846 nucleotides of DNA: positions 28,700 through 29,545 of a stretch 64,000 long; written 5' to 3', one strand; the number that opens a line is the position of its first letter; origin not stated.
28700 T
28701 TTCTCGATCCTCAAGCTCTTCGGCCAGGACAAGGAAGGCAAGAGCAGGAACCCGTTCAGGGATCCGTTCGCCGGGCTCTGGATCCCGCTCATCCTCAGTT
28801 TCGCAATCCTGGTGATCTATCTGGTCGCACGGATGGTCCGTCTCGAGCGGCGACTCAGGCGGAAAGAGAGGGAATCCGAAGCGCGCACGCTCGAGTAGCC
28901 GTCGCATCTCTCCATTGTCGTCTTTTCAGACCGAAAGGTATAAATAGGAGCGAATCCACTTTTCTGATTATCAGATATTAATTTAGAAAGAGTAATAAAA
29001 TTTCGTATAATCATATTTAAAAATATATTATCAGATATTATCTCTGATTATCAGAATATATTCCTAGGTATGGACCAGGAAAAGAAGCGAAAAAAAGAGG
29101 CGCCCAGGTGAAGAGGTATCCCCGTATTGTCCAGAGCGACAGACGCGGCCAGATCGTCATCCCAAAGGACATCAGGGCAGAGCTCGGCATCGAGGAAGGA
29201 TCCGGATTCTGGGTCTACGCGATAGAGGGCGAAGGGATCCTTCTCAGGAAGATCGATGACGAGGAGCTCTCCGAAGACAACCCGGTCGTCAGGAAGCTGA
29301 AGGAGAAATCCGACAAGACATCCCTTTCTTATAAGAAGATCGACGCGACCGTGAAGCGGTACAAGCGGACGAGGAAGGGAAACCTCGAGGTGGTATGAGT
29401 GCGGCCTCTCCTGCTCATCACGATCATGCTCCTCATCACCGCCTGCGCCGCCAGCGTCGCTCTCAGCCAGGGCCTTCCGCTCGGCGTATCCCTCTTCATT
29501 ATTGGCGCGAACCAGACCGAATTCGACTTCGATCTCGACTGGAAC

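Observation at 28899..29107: AT-rich control region with a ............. palindrome pair and ATCAGA half-site array upstream of the AbrB-like gene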

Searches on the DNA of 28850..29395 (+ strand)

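Call 47: search_rna_families(source=window, start=28850, end=29150, threshold=evalue, max_evalue=1)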
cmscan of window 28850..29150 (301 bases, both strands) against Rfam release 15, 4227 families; matches with E-value up to 1: 0.
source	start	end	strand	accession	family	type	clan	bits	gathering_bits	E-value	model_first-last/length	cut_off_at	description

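Call 55: search_rna_families(source=L017, start=6450, end=7000, threshold=gathering)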
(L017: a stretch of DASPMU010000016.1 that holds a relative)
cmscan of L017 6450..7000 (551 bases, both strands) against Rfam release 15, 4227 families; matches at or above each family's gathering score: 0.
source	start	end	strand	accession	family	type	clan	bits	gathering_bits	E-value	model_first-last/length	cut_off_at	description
